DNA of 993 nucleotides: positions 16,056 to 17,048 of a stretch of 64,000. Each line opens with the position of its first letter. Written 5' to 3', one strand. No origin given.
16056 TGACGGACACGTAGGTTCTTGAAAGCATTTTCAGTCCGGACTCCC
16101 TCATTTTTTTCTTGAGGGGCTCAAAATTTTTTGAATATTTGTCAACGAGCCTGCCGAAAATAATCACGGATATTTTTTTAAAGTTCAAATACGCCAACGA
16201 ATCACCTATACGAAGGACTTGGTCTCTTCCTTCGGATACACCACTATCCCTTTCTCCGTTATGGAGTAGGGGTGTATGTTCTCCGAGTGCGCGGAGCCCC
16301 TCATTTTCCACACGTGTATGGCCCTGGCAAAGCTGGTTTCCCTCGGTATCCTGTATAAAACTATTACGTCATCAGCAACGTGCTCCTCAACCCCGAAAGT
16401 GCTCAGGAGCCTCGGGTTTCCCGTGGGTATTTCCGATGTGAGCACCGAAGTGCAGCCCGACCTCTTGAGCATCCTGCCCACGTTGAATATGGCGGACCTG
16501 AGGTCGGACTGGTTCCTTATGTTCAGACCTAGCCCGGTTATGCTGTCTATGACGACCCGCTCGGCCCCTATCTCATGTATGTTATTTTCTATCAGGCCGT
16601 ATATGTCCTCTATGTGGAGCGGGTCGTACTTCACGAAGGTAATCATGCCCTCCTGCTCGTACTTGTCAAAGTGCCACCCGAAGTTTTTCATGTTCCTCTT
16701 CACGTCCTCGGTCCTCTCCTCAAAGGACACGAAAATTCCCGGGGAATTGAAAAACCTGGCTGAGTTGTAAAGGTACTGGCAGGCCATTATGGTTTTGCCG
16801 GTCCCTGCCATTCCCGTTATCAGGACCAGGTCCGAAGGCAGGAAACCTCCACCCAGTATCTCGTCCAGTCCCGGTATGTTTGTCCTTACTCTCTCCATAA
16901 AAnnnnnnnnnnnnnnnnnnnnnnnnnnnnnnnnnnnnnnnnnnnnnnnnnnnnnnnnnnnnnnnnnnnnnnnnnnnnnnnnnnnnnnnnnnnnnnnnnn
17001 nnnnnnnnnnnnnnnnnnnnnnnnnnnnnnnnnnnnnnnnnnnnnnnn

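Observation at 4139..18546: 14-kb pilus/archaellum-like operon with eight class-III-signal proteins, including giants, and an embedded beta-helix glycoprotein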

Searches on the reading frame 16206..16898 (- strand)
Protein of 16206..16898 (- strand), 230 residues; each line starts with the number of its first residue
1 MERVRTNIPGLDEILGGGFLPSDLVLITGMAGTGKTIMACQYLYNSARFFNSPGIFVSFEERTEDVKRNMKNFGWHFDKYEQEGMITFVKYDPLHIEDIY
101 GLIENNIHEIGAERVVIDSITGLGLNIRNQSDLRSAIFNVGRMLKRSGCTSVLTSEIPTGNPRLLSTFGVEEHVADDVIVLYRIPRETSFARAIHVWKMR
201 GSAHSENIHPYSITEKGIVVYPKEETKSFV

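Call 4: search_protein_families(library=pfam, proteins=[window:16206-16898:-], max_evalue=0.1)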
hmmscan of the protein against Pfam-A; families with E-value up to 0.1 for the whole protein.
window:16206-16898:- (230 aa): 10 families
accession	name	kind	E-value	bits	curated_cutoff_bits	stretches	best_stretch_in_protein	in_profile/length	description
PF06745.19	ATPase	-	5.5e-66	222.7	26.6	1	4-224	1-230/231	KaiC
PF13481.12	AAA_25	-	5.9e-08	33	27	1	6-154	17-187/195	AAA domain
PF03796.21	DnaB_C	-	6.1e-05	23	27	1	4-67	2-64/255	DnaB-like helicase C terminal domain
PF09848.15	SLFN-g3_helicase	-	0.011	15.4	24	1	24-46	3-25/354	Schlafen group 3, DNA/RNA helicase domain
PF13238.12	AAA_18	-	0.028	15.3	29.4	1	25-119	1-79/128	AAA domain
PF20720.3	nSTAND3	-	0.053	13.7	27.2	1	24-47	19-42/155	Novel STAND NTPase 3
PF13401.12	AAA_22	-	0.056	14.2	27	1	24-120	7-93/130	AAA domain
PF13479.12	AAA_24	-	0.065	13.5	27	1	25-124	5-77/195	AAA domain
PF13191.12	AAA_16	-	0.076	13.9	32.6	0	23-43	25-45/167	AAA ATPase domain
PF04851.21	ResIII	-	0.085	13.2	22.5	0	25-83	26-83/164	Type III restriction enzyme, res subunit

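Call 6: search_protein_families(library=ncbifam, proteins=[window:16206-16898:-], max_evalue=0.1)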
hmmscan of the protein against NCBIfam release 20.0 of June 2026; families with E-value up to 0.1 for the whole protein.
window:16206-16898:- (230 aa): 18 families
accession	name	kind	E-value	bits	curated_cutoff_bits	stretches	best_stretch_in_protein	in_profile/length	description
NF006799.0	PRK09302.1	equivalog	8.6e-55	186.2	408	1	2-222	11-240/515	circadian clock protein KaiC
TIGR03877.1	thermo_KaiC_1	hypoth_equivalog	1.2e-50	172.3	307.25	1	1-224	1-236/238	KaiC domain-containing protein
TIGR03880.1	KaiC_arch_3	hypoth_equivalog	7.9e-44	149.8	249.45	1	8-223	2-220/224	KaiC domain-containing protein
TIGR02655.1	circ_KaiC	equivalog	1.1e-36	126.5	546.25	1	3-223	2-231/484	circadian clock protein KaiC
TIGR03881.1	KaiC_arch_4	hypoth_equivalog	2.6e-26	92.7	247.8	1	2-221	1-229/231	KaiC domain-containing protein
NF052589.1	ArlH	equivalog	2e-08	34.2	215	1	10-221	8-224/229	archaellum protein ArlH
TIGR00416.1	sms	equivalog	5.6e-07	28.7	403.05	1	2-124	74-183/454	DNA repair protein RadA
NF004629.0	PRK05973.1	equivalog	8.6e-07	28.2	156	1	19-157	61-192/237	DNA helicase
TIGR03878.1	thermo_KaiC_2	hypoth_equivalog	1e-06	28.3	232.2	1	23-160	37-178/259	KaiC domain-containing protein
NF004723.0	PRK06067.1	subfamily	1e-05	25.2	194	1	10-127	22-145/243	flagellar accessory protein FlaH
NF006320.0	PRK08533.1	equivalog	0.0013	18.3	215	1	10-97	12-98/230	flagellar accessory protein FlaH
TIGR00665.1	DnaB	equivalog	0.0013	17.6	385.25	1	4-66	178-239/435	replicative DNA helicase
NF006606.0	PRK09165.1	equivalog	0.0018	16.9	540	1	4-51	200-246/497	replicative DNA helicase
NF003301.0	PRK04301.1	equivalog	0.0063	15.7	259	1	2-42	81-121/316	DNA repair and recombination protein RadA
TIGR03990.1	Arch_GlmM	equivalog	0.014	14.3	439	1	44-125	101-182/444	phosphoglucosamine mutase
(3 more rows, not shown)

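Call 43: search_solved_structures(query=window:16206-16898:-, max_evalue=0.001)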
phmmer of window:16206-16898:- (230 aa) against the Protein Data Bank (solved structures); distinct sequences matched with E-value up to 0.001: 44.
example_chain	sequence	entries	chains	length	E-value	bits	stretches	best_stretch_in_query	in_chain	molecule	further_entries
8zn5_B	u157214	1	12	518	4e-70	239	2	2-223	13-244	KaiC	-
8zn6_F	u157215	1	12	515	1.1e-65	224.4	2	2-222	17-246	KaiC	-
8jon_A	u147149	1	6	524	2.6e-64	220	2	2-222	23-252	Circadian clock oscillator protein KaiC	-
7x1z_A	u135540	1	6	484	4.4e-63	216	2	3-222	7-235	Circadian clock oscillator protein KaiC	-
3s1a_A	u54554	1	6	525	6.4e-63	215.4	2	3-222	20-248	Circadian clock protein kinase kaiC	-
9ofh_A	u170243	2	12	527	6.5e-63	215.4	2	3-222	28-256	Circadian clock oscillator protein KaiC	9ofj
5jwq_A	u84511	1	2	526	7.8e-63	215.1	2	2-222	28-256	Circadian clock protein kinase KaiC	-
7s65_A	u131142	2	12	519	1.5e-62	214.3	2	3-222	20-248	Circadian clock protein kinase KaiC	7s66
7dy1_A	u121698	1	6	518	1.6e-62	214.1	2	2-222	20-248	Circadian clock protein kinase KaiC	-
4o0m_A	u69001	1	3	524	1.7e-62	214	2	2-222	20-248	Circadian clock protein kinase KaiC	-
3k0c_A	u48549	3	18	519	2.2e-62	213.7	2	3-222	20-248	Circadian clock protein kinase KaiC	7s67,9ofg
7dyi_A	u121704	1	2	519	2.3e-62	213.6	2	3-222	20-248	Circadian clock protein kinase KaiC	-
7x1y_A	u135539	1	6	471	3.1e-62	213.2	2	3-222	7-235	Circadian clock oscillator protein KaiC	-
3k09_A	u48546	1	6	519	3.4e-62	213.1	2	3-222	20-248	Circadian clock protein kinase kaiC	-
7dye_A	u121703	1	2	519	4.2e-62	212.7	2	3-222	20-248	Circadian clock protein kinase KaiC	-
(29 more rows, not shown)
